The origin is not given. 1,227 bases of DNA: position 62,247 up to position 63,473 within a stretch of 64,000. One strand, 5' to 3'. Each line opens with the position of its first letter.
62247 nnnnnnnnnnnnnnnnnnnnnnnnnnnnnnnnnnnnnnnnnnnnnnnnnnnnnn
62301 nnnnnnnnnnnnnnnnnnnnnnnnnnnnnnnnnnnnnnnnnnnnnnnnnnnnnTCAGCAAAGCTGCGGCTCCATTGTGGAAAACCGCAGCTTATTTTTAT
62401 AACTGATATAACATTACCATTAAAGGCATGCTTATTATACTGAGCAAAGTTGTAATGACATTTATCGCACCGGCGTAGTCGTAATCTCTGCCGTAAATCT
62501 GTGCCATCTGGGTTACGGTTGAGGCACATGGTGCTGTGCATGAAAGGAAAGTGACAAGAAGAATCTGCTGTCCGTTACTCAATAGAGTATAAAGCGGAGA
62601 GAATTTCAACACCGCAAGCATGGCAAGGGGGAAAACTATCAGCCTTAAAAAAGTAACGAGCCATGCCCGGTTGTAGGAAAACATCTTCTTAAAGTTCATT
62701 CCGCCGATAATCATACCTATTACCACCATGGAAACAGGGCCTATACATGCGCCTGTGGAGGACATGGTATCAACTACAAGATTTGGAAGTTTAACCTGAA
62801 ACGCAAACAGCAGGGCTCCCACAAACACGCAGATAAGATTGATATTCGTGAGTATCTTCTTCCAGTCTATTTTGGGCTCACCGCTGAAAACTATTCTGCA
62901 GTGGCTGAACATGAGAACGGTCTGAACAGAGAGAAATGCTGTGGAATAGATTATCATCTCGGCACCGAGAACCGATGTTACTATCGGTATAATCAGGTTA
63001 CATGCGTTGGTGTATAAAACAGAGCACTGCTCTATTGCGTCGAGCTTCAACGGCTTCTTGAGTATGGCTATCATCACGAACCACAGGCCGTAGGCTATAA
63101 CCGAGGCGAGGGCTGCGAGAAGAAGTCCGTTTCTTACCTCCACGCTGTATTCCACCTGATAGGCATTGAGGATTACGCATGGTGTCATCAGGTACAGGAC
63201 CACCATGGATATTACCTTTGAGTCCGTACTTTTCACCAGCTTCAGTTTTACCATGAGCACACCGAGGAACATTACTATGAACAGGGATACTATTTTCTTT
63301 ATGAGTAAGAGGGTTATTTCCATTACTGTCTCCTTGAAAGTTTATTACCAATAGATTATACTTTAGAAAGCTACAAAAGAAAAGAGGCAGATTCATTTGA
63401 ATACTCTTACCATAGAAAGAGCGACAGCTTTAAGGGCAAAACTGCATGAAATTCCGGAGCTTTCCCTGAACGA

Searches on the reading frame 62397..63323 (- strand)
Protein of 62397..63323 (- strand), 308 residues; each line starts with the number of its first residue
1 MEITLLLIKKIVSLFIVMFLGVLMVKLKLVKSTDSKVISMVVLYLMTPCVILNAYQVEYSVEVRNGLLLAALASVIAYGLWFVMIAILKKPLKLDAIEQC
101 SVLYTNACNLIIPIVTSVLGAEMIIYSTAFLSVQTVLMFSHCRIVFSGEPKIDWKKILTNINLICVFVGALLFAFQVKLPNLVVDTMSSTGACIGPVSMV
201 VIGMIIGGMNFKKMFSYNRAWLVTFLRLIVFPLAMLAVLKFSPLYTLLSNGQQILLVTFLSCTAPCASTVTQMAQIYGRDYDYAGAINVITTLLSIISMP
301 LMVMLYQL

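Call 72: search_protein_families(library=pfam, proteins=[window:62397-63323:-], max_evalue=0.001)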
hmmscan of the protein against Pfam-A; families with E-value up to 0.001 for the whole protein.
window:62397-63323:- (308 aa): 1 family
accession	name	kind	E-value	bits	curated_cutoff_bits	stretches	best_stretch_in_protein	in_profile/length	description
PF03547.23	Mem_trans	-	2.2e-18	66.5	25.7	2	152-302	195-342/343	Membrane transport protein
